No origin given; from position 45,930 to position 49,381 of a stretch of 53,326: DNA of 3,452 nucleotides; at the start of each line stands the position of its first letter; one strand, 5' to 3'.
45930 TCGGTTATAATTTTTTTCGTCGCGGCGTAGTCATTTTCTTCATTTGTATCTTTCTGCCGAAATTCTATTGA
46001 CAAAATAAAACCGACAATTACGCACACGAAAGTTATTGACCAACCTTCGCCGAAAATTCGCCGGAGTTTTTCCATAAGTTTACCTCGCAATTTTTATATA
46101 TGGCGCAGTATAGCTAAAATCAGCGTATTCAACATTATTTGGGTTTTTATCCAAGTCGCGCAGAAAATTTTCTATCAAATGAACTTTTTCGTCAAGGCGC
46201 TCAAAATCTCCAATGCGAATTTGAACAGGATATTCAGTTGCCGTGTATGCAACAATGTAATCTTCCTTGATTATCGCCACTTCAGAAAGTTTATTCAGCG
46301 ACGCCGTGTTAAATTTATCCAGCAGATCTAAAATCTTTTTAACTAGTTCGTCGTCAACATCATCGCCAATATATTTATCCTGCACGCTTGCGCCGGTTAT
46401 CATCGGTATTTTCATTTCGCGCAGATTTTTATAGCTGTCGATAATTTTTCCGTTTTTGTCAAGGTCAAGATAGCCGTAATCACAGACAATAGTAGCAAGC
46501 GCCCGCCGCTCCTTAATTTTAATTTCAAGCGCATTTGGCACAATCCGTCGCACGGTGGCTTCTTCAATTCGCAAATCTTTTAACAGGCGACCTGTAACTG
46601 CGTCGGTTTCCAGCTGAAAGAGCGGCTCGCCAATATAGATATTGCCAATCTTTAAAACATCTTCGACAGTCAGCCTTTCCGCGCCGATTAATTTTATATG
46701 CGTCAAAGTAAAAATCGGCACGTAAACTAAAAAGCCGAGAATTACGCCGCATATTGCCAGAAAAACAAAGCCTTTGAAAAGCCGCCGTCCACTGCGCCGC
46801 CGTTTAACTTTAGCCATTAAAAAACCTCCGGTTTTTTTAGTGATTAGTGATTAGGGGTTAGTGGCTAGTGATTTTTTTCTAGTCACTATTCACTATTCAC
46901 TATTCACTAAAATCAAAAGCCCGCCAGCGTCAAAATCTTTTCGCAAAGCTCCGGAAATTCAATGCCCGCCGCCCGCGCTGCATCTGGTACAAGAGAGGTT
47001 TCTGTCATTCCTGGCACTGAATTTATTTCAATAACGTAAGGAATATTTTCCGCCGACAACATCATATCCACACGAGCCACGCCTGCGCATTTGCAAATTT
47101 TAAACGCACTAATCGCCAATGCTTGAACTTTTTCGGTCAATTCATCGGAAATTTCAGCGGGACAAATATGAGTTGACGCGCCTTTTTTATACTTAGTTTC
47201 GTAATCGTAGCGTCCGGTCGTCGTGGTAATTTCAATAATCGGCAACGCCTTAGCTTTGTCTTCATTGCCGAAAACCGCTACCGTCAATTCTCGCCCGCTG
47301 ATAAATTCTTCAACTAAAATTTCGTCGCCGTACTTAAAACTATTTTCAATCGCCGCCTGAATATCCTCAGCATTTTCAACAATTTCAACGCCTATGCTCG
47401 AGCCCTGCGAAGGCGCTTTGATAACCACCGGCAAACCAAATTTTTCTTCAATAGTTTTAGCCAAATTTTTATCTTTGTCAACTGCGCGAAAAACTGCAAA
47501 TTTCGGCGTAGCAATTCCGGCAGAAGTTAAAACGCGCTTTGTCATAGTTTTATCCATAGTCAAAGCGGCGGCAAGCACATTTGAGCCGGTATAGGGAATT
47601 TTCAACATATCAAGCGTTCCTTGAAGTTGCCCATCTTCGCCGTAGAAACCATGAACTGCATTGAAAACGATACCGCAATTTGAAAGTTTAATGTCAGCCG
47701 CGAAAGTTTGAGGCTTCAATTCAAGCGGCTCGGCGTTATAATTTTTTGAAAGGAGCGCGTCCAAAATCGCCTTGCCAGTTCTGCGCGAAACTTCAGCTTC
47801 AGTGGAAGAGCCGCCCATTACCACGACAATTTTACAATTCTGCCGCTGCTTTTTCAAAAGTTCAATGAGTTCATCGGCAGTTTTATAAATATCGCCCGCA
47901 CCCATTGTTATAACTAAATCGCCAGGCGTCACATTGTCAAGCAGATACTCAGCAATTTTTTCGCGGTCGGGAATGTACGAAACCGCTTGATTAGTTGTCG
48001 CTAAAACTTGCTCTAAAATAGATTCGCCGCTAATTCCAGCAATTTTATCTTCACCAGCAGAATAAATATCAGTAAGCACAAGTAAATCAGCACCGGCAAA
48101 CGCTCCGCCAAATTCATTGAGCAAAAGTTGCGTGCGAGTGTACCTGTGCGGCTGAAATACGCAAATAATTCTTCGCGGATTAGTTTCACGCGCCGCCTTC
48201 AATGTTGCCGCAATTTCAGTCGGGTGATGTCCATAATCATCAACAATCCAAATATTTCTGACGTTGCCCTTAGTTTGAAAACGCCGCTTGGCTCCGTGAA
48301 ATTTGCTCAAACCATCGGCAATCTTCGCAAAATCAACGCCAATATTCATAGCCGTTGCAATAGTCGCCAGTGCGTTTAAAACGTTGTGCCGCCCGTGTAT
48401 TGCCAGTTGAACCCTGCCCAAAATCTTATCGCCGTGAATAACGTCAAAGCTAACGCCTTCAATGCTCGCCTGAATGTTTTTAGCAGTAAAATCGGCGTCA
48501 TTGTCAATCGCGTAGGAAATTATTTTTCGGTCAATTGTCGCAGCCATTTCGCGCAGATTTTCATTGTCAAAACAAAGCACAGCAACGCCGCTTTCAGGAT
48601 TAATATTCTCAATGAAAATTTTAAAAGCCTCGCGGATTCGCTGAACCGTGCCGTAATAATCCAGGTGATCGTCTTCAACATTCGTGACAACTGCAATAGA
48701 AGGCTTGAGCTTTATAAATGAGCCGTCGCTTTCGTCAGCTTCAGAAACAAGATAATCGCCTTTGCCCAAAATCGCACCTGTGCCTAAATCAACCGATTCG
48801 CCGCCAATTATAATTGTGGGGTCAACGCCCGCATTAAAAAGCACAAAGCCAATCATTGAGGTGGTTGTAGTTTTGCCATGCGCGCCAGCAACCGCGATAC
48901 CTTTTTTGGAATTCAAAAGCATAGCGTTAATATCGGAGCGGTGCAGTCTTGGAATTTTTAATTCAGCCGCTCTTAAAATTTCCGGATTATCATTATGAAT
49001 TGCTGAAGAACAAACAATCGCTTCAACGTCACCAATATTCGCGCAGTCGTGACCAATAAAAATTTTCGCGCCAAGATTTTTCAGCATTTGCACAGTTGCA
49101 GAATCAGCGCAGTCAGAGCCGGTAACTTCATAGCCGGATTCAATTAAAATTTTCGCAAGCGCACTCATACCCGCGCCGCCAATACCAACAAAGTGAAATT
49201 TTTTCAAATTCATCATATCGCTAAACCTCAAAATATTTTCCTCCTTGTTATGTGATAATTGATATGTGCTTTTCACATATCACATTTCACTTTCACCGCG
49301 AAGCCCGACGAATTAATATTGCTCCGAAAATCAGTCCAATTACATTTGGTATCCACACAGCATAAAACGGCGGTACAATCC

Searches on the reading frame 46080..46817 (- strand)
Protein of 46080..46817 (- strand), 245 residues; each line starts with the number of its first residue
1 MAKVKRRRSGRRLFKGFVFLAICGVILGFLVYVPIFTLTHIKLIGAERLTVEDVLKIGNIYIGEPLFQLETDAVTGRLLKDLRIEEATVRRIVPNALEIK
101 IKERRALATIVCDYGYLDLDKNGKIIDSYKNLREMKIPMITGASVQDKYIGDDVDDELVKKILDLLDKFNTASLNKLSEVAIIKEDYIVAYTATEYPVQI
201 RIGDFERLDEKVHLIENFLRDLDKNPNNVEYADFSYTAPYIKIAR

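Call 63: search_protein_families(library=pfam, proteins=[window:46080-46817:-])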
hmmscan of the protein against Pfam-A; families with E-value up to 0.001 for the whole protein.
window:46080-46817:- (245 aa): 1 family
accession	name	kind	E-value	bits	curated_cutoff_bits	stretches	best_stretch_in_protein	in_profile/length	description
PF08478.15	POTRA_1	-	3.6e-14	53.3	23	1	36-104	1-69/69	POTRA domain, FtsQ-type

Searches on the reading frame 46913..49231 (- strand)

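Call 63: search_protein_families(library=pfam, proteins=[window:46913-49231:-])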
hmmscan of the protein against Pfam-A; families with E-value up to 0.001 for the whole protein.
window:46913-49231:- (772 aa): 12 families
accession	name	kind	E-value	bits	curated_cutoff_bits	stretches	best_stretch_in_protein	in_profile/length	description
PF07478.18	Dala_Dala_lig_C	-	1.4e-59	201.4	24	1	568-767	2-203/204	D-ala D-ala ligase C-terminus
PF08245.18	Mur_ligase_M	-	1.9e-30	106.8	24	1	114-294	1-200/200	Mur ligase middle domain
PF02875.26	Mur_ligase_C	-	1.1e-27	97.9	28.4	1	316-446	1-127/127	Mur ligase, glutamate ligase domain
PF01225.30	Mur_ligase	-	4e-25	88.4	21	1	12-109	2-94/95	Mur ligase family, catalytic domain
PF01820.27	Dala_Dala_lig_N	-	1.3e-18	68.1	34.6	2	514-550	85-121/121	D-ala D-ala ligase N-terminus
PF02655.19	ATP-grasp_3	-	2.4e-13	50.9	23.2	1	560-738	3-155/160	ATP-grasp domain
PF08443.16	RimK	-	3.6e-13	50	21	1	559-745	2-172/188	RimK-like ATP-grasp domain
PF01071.24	GARS_A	-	3.8e-11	43.6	27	1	560-738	2-187/194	Phosphoribosylglycinamide synthetase, ATP-grasp (A) domain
PF02222.28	ATP-grasp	-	1e-09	38.7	27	1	568-730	3-154/179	ATP-grasp domain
PF02786.22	CPSase_L_D2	-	2.3e-08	34.3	19.8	1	560-738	1-178/211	Carbamoyl-phosphate synthase L chain, ATP binding domain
PF13535.11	ATP-grasp_4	-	6.8e-07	29.5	27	1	599-738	2-150/160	ATP-grasp domain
PF14397.11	ATPgrasp_ST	-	5.8e-05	22.9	31.4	0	700-745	216-261/278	Sugar-transfer associated ATP-grasp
